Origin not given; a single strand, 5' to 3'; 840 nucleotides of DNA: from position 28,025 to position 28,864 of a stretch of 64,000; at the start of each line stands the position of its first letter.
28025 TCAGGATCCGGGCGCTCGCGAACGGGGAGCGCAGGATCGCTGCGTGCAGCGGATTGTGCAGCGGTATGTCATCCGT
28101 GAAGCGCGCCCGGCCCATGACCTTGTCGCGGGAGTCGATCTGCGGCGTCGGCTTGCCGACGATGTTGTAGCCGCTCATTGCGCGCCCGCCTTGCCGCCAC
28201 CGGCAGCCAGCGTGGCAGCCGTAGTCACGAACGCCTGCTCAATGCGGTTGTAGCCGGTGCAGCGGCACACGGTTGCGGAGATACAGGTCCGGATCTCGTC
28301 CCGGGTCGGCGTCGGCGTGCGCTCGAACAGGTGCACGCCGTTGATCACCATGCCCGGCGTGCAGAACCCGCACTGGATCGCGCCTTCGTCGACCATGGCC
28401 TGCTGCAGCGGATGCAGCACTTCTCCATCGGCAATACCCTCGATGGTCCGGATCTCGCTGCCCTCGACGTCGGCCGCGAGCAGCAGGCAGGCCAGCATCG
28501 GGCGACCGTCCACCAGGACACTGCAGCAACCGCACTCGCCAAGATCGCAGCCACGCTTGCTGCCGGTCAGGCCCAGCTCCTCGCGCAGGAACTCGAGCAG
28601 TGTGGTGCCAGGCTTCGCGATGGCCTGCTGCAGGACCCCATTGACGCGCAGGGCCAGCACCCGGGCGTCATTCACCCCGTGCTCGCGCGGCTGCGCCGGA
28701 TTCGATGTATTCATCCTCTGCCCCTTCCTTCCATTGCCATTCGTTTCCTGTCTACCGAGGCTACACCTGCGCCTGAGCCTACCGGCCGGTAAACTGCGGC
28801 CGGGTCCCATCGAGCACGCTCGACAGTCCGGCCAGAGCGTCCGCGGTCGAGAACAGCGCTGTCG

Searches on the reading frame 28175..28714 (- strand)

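Call 4: search_protein_families(library=pfam, proteins=[window:28175-28714:-], max_evalue=0.01)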
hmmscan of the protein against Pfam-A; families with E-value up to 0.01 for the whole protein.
window:28175-28714:- (179 aa): 3 families
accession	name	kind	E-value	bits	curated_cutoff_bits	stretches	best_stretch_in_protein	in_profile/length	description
PF01799.25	Fer2_2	-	6.1e-28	97.2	30.3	1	90-162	1-74/75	[2Fe-2S] binding domain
PF00111.32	Fer2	-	4.7e-07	30.1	21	1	23-72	2-52/77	2Fe-2S iron-sulfur cluster binding domain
PF13085.11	Fer2_3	-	3.9e-06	27.3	27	1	53-101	49-87/107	2Fe-2S iron-sulfur cluster binding domain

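Call 9: search_protein_families(library=ncbifam, proteins=[window:28175-28714:-], max_evalue=0.001)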
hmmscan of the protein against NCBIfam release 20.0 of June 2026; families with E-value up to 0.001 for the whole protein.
window:28175-28714:- (179 aa): 15 families
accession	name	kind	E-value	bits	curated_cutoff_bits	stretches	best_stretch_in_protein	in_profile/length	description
NF041020.1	glyceraldDH_gamma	equivalog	4.6e-49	166.1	290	1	19-167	12-160/164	glyceraldehyde dehydrogenase subunit gamma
NF043084.2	XdhC_XDHase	equivalog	4.2e-48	162.7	217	1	20-162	3-146/151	xanthine dehydrogenase subunit XdhC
TIGR03193.1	4hydroxCoAred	equivalog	5e-47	159.5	257.8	1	19-163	1-145/148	4-hydroxybenzoyl-CoA reductase subunit gamma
NF045668.1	pterin_aldehy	equivalog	4.5e-46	157.4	1100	1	21-169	4-155/905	molybdopterin-dependent aldehyde oxidoreductase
TIGR03198.1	pucE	equivalog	2.6e-45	153.5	254.3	1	20-161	4-144/151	xanthine dehydrogenase subunit E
NF007387.0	PRK09908.1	equivalog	3.1e-42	143.7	212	1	21-162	10-152/159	xanthine dehydrogenase iron sulfur-binding subunit XdhC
TIGR03311.1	Se_dep_XDH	equivalog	2.8e-40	138.2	830.45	1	24-168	5-146/848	selenium-dependent xanthine dehydrogenase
NF008514.0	PRK11433.1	equivalog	4.4e-38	130.9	322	1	8-166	41-214/218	aldehyde dehydrogenase iron-sulfur subunit PaoA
TIGR02963.1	xanthine_xdhA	equivalog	3.6e-35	121.5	467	1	29-165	11-157/468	xanthine dehydrogenase small subunit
TIGR02969.1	mam_aldehyde_ox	subfamily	2e-24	85.2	1912.3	1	33-167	17-162/1330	aldehyde oxidase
TIGR03313.1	Se_sel_red_Mo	hypoth_equivalog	3.2e-17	61.5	1101.9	1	24-162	3-141/951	molybdopterin-dependent oxidoreductase Mo/Fe-S-binding subunit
NF009226.0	PRK12576.1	equivalog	3.1e-05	23.5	344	1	45-88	48-92/317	succinate dehydrogenase/fumarate reductase iron-sulfur subunit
NF009052.0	PRK12386.1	equivalog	8.2e-05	21.8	256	1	55-151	52-151/255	succinate dehydrogenase/fumarate reductase iron-sulfur subunit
NF010071.0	PRK13552.1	equivalog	0.00041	19.7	264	1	56-89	57-90/241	fumarate reductase iron-sulfur subunit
NF004616.0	PRK05950.1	subfamily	0.00079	18.6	228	0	53-101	55-102/238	succinate dehydrogenase iron-sulfur subunit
